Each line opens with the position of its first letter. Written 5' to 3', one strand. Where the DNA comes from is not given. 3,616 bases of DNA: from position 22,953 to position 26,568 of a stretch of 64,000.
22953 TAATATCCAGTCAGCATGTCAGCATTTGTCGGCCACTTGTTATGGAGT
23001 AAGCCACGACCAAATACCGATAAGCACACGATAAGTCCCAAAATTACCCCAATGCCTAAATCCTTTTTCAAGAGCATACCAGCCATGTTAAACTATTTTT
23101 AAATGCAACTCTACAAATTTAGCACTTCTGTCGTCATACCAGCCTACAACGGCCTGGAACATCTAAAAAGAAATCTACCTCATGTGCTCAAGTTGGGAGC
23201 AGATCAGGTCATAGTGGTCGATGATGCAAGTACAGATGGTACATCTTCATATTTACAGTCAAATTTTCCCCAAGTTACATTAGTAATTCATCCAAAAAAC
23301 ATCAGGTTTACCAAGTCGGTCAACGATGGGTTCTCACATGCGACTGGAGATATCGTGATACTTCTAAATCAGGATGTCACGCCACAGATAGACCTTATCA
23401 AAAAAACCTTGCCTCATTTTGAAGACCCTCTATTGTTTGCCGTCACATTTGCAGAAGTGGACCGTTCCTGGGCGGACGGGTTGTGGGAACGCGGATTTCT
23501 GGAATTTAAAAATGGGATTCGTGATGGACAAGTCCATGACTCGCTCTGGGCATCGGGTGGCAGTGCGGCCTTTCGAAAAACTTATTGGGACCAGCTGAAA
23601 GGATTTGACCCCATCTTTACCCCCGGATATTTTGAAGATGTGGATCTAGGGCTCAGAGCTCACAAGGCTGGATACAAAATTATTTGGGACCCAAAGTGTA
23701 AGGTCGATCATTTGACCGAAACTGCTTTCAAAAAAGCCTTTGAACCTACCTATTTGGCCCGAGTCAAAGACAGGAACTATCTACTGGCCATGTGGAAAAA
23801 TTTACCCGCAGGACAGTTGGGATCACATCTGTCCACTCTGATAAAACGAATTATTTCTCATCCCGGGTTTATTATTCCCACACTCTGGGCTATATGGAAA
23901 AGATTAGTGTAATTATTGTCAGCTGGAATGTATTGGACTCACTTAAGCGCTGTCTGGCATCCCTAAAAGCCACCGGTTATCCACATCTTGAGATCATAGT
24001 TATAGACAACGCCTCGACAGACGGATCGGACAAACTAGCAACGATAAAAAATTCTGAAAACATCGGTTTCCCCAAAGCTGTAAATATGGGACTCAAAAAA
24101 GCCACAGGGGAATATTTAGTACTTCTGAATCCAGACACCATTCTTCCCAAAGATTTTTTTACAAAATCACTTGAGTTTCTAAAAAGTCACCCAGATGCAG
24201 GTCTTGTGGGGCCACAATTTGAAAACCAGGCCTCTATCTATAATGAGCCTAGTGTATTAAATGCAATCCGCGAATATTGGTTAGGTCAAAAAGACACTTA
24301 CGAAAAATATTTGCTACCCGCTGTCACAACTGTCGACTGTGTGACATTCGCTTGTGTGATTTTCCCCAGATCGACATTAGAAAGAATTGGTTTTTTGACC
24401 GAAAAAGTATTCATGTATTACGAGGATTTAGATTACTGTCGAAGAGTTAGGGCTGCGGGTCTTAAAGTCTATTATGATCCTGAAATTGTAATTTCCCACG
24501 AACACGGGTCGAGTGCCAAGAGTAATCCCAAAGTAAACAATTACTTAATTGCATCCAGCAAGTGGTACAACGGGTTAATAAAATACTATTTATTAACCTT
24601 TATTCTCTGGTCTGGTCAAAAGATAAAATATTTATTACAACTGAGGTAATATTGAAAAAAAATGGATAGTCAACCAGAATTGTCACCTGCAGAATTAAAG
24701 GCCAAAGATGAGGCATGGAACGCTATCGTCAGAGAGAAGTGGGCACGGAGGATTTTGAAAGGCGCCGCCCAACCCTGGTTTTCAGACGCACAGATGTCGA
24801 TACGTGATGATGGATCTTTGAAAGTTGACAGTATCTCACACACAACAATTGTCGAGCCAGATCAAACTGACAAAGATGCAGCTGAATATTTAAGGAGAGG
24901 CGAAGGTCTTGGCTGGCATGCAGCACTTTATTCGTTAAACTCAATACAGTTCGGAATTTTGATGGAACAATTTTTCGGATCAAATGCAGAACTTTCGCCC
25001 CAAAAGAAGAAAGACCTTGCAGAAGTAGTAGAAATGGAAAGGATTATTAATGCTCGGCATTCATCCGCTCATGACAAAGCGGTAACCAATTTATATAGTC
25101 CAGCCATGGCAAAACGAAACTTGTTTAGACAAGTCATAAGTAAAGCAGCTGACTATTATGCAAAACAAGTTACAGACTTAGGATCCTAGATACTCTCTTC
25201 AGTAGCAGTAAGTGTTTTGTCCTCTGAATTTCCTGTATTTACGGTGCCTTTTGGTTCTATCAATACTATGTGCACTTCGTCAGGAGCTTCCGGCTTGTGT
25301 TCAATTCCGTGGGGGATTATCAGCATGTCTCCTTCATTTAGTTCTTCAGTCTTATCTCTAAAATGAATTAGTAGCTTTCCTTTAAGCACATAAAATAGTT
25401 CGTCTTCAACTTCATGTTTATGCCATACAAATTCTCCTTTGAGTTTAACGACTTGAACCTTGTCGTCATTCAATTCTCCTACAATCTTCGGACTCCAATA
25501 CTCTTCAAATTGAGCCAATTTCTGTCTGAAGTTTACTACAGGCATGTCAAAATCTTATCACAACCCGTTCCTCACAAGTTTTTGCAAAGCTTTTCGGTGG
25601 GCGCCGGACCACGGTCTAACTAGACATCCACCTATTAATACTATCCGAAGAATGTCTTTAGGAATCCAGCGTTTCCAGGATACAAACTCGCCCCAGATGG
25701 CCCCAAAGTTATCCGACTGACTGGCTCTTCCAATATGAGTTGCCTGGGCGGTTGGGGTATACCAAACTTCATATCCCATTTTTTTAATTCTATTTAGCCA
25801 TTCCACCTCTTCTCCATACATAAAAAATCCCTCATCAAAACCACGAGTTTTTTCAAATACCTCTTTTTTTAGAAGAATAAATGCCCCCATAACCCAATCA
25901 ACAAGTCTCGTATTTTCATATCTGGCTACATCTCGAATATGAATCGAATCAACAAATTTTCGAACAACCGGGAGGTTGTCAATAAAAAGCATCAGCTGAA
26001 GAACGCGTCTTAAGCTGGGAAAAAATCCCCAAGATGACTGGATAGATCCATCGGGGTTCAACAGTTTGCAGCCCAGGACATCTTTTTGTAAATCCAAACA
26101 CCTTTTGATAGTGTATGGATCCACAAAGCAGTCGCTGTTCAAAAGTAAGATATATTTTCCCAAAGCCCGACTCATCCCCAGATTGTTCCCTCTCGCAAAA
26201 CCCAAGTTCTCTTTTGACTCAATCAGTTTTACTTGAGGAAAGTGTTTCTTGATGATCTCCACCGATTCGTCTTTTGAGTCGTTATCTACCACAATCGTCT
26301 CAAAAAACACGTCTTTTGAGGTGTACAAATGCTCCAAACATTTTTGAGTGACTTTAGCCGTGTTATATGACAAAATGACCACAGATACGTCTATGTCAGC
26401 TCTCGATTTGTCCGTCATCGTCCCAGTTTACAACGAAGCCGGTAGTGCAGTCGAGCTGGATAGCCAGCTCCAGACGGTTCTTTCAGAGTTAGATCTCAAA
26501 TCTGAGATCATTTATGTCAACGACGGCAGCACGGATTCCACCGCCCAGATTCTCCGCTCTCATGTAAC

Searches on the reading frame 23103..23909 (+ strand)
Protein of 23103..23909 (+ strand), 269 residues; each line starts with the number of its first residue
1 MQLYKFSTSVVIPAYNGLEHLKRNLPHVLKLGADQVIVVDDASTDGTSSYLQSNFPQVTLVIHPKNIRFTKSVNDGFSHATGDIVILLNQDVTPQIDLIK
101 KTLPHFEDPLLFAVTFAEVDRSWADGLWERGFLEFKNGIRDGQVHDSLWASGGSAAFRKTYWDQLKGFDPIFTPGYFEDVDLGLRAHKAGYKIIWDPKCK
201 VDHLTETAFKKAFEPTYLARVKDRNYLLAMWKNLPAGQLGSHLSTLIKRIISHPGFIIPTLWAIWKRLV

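Call 24: search_protein_families(library=pfam, proteins=[window:23103-23909:+], max_evalue=0.001)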
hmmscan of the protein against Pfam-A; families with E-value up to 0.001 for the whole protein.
window:23103-23909:+ (269 aa): 6 families
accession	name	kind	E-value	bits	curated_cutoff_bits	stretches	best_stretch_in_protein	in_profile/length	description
PF00535.33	Glycos_transf_2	-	1e-21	78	23.3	1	9-125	1-122/168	Glycosyl transferase family 2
PF13641.12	Glyco_tranf_2_3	-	5.2e-17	63.1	27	1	8-213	3-221/230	Glycosyltransferase like family 2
PF13704.12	Glyco_tranf_2_4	-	9.6e-06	26.4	27.5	1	21-69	7-54/98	Glycosyl transferase family 2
PF13632.12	Glyco_trans_2_3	-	1.4e-05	25.5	27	1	84-197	1-117/198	Glycosyl transferase family group 2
PF10111.15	Glyco_tranf_2_2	-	0.00028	20.9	27.3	0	9-103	1-103/276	Glycosyltransferase like family 2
PF13506.12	Glyco_transf_21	-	0.0005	20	21.7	1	74-210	23-163/174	Glycosyl transferase family 21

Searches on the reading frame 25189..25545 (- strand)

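Call 77: search_protein_families(library=pfam, proteins=[window:25189-25545:-], max_evalue=0.1)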
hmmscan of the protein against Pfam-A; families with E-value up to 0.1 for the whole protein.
window:25189-25545:- (119 aa): 14 families
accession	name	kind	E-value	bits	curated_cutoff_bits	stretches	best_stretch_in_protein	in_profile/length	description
PF07883.17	Cupin_2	-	8.9e-14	51.4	27.2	1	33-93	5-64/70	Cupin domain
PF02311.25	AraC_binding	-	3e-06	27.5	21.1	1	39-90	16-66/135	AraC-like ligand binding domain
PF05899.18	Cupin_3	-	2.5e-05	24.3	23.5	1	37-84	17-63/74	EutQ-like cupin domain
PF12973.13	Cupin_7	-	0.00023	21.4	27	1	38-95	45-98/105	ChrR Cupin-like domain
PF06052.18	3-HAO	-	0.00059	20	25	1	6-94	9-105/151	3-hydroxyanthranilic acid dioxygenase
PF00190.28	Cupin_1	-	0.0015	18.5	22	1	40-90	47-104/151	Cupin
PF08007.18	JmjC_2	-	0.0017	18.3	22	1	30-90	47-111/127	JmjC domain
PF01050.24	MannoseP_isomer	-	0.0019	18.8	23.6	1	30-99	32-101/116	Mannose-6-phosphate isomerase C-terminal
PF12852.13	Cupin_6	-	0.002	18.4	26.7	1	49-103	36-92/183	Cupin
PF22200.2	ExsA_N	-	0.004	18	27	1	50-80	3-33/136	ExsA N-terminal regulatory domain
PF03079.20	ARD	-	0.007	17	27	1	10-85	54-135/157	ARD/ARD' family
PF21621.3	MPI_cupin_dom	-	0.012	16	27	1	30-82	13-64/79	Mannose-6-phosphate isomerase, cupin domain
PF00027.35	cNMP_binding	-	0.012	16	27.5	1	36-74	6-50/89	Cyclic nucleotide-binding domain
PF06249.18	EutQ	-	0.013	15.8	21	1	47-94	95-142/152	Ethanolamine utilisation protein EutQ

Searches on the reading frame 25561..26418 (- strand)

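Call 25: search_protein_families(library=pfam, proteins=[window:25561-26418:-], max_evalue=0.001)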
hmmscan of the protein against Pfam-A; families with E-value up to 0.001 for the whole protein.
window:25561-26418:- (286 aa): 4 families
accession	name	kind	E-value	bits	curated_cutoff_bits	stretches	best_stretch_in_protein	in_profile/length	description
PF00535.33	Glycos_transf_2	-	8.9e-24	84.7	23.3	1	12-113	1-105/168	Glycosyl transferase family 2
PF13641.12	Glyco_tranf_2_3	-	6.8e-10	39.8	27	1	11-229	3-212/230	Glycosyltransferase like family 2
PF10111.15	Glyco_tranf_2_2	-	7.9e-10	39.1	27.3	1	32-218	22-206/276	Glycosyltransferase like family 2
PF02709.20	Glyco_transf_7C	-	0.00027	21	23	1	177-223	20-67/78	N-terminal domain of galactosyltransferase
